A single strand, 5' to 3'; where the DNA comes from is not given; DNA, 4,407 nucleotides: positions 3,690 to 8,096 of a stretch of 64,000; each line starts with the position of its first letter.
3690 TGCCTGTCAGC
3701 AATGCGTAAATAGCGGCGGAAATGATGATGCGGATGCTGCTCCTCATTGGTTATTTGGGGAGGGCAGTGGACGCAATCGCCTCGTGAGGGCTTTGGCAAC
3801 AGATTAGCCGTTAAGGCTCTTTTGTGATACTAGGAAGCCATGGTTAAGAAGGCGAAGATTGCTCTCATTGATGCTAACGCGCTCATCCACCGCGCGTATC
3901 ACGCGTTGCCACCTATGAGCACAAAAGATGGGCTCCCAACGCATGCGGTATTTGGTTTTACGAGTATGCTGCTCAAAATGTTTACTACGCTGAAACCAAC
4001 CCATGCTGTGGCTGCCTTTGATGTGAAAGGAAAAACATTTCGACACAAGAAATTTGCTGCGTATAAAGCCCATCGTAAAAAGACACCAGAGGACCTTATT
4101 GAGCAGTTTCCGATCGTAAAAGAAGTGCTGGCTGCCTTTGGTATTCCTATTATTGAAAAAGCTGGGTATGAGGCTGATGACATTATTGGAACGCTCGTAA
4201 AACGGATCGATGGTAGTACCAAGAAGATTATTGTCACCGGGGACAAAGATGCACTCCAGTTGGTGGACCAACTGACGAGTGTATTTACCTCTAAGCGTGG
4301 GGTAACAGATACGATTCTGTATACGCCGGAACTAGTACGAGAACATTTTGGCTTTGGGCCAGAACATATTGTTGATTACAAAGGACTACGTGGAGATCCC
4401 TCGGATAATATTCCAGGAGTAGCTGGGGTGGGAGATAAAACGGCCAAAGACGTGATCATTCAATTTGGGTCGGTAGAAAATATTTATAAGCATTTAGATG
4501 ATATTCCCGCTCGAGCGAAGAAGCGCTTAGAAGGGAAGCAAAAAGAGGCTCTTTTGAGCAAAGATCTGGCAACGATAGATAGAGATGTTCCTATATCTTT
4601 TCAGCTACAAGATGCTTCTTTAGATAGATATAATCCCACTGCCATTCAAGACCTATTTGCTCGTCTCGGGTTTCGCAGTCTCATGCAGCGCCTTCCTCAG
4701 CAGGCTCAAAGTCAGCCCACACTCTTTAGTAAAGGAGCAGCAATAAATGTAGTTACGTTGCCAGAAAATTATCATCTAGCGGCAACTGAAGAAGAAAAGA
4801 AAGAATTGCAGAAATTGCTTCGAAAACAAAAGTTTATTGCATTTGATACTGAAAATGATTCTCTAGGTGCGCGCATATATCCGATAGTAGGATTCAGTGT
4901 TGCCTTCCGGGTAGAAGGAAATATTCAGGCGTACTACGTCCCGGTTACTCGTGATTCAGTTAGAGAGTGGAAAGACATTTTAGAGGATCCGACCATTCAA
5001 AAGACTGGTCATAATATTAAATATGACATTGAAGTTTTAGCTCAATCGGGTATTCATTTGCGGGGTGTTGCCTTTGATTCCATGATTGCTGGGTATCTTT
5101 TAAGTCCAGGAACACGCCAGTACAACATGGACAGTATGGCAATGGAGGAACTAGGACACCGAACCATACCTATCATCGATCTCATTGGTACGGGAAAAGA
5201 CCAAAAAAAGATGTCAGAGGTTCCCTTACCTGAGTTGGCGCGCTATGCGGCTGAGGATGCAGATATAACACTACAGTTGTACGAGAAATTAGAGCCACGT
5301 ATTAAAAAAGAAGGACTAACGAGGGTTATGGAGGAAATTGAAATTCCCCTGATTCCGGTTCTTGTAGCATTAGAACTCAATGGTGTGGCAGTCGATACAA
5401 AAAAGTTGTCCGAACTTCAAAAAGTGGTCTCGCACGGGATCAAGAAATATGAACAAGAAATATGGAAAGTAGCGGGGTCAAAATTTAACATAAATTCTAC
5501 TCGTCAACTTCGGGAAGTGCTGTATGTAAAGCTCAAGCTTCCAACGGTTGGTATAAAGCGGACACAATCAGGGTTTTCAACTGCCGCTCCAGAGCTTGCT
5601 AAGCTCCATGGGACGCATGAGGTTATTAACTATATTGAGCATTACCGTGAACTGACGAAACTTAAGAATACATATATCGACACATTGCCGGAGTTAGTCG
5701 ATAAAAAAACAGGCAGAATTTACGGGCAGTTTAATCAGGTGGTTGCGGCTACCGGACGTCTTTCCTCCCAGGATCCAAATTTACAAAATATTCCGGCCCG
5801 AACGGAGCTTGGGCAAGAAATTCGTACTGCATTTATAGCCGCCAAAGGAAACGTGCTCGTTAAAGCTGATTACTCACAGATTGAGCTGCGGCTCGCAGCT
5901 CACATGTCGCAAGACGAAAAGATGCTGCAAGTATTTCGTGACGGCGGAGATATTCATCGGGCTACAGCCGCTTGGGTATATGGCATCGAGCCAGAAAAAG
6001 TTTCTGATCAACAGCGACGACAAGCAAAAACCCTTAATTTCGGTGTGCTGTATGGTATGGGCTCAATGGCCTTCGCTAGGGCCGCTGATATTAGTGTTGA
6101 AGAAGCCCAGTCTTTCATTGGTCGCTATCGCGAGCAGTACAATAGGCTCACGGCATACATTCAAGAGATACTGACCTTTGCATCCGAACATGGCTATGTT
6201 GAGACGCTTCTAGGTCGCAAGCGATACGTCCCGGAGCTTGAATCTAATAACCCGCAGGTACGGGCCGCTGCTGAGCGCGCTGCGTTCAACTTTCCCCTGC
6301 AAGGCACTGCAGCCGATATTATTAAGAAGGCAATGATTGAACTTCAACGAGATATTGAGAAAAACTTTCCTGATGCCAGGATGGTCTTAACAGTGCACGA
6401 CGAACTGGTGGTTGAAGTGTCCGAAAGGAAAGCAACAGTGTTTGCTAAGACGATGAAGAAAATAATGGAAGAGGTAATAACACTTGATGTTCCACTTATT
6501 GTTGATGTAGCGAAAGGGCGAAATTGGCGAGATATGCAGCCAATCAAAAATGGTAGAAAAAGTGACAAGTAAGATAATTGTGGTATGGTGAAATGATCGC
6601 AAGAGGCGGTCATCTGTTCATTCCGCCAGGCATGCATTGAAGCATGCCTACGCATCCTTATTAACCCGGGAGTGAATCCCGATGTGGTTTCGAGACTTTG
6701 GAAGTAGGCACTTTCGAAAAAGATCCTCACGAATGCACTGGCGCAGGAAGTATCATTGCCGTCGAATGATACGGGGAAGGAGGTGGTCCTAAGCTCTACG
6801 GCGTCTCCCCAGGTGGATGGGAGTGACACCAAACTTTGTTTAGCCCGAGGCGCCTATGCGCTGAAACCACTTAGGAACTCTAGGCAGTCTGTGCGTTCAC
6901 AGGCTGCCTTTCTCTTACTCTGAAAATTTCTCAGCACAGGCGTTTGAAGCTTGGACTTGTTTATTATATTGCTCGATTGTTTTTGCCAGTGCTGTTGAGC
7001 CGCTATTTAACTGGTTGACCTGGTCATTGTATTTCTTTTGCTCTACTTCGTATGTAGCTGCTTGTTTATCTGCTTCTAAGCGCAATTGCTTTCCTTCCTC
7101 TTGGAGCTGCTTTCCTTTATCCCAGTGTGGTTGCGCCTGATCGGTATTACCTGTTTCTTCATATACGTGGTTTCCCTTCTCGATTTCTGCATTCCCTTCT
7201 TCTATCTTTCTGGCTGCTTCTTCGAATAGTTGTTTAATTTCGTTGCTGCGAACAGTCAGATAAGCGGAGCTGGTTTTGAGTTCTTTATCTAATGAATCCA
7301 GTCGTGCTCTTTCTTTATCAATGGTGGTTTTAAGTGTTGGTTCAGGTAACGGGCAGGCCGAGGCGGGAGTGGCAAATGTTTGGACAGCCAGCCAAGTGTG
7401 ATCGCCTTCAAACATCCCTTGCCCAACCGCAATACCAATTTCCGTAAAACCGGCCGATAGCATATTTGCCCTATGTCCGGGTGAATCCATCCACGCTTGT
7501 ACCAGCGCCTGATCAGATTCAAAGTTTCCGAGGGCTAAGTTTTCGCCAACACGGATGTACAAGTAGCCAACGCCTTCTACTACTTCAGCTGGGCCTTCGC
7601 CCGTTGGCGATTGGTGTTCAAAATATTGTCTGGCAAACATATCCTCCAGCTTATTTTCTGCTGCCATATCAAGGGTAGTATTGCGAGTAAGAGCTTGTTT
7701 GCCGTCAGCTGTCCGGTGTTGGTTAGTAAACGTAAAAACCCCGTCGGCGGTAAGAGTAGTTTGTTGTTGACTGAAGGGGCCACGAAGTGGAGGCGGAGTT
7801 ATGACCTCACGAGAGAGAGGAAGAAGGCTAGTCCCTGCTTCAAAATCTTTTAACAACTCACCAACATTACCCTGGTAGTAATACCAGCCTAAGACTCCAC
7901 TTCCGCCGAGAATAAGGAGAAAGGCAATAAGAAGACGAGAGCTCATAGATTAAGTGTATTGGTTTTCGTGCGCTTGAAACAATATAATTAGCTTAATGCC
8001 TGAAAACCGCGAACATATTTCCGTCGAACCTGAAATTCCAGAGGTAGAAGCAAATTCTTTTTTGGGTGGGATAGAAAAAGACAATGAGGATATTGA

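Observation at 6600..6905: Highly structured roughly 300-nt intergenic RNA candidate downstream of polA, ending in a strong intrinsic terminator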

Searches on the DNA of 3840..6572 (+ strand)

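Call 82: search_rna_families(sources=[L072, L073, L074, L075, L076, L078, L092, L161, L163], threshold=evalue, max_evalue=1)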
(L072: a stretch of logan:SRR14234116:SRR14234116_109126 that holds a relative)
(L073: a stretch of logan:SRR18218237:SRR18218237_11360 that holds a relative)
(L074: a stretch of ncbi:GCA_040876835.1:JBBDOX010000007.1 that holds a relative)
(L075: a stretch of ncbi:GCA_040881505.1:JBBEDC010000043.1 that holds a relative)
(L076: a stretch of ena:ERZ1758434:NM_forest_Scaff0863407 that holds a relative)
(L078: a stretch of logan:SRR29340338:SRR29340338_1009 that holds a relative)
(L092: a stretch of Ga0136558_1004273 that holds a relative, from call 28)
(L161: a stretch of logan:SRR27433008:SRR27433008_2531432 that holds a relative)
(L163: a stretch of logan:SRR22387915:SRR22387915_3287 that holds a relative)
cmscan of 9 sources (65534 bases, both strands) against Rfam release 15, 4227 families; matches with E-value up to 1: 0.
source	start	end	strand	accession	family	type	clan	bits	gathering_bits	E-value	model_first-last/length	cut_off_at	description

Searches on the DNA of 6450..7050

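Call 4: search_rna_families(source=window, start=6450, end=7050, threshold=evalue, max_evalue=10, show_alignments=3)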
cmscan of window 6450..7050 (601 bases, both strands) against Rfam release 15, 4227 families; matches with E-value up to 10: 1.
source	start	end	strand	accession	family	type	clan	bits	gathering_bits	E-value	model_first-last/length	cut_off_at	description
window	6973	7038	-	RF02039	SPRY4-IT1_2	Gene; lncRNA;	-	11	40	7.1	58-120/120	no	SPRY4-IT1 conserved region 2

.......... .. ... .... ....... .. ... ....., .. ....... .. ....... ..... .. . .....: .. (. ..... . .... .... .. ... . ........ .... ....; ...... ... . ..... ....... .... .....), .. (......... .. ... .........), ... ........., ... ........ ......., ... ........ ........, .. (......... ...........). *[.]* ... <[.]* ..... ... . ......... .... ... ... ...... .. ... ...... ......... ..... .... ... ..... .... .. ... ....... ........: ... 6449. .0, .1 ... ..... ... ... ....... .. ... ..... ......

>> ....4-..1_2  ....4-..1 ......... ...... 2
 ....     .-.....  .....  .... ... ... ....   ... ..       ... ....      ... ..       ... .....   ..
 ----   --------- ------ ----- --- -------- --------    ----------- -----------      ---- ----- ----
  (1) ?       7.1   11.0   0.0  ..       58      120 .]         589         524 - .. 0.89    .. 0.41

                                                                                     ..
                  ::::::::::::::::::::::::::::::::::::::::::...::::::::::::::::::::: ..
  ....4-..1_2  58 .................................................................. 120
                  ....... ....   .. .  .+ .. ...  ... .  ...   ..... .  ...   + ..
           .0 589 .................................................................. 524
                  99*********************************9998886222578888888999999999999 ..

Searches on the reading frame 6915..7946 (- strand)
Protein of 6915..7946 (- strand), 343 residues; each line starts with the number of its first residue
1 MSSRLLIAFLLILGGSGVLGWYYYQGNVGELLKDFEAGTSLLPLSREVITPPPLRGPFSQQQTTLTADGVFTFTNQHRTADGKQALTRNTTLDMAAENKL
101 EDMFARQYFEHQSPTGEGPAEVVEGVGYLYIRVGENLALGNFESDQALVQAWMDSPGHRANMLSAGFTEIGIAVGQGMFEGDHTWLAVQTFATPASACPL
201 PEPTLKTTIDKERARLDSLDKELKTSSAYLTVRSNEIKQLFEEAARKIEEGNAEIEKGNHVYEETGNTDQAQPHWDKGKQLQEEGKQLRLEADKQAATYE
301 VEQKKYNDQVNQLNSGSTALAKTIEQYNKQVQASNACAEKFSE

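Call 12: search_protein_families(library=pfam, proteins=[window:6915-7946:-])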
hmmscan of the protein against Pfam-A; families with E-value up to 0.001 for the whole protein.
window:6915-7946:- (343 aa): 2 families
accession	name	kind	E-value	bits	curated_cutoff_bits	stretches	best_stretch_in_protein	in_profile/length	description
PF00188.32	CAP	-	1.1e-16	62.2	21.1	1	73-177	3-105/117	Cysteine-rich secretory protein family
PF21007.2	FBF1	-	0.00032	19.8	45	1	206-330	347-465/524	Fas-binding factor 1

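Call 28: find_related_loci(query=A2, collection=metagenome_contigs, flank=2500)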
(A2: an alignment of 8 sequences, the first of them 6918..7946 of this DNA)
Query A2 (343 aa) in metagenome_contigs; peptide patterns used: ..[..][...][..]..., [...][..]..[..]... (x = any residue, [..] = any of these).
477 stretches matched a pattern; 241 encode a relative of the query (tblastn E <= 1e-3); the best 80 are kept; 80 distinct loci.
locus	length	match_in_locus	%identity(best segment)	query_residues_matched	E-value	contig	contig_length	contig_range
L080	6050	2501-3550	50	1-339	5e-100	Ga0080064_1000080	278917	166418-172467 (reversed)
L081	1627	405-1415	50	9-340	4e-105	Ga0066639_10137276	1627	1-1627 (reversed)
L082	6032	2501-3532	44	4-341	2e-89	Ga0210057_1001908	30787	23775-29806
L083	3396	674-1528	48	44-342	5e-90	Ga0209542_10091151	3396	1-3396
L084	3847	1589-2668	45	1-337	3e-89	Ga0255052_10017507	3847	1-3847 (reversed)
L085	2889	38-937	48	32-343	1e-89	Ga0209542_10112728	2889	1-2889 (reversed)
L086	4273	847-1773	41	47-341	5e-73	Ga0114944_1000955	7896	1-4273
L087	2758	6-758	48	99-339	3e-74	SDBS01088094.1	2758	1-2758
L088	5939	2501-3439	42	44-343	9e-73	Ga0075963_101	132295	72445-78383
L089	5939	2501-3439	42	44-343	9e-73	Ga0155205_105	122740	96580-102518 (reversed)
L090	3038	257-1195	43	44-343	2e-73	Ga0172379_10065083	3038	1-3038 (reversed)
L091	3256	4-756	49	89-340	3e-71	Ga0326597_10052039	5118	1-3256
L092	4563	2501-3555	48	1-342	6e-72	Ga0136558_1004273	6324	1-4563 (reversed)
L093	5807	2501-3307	40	20-338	9e-67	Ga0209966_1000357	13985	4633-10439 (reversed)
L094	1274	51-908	39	1-343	1e-70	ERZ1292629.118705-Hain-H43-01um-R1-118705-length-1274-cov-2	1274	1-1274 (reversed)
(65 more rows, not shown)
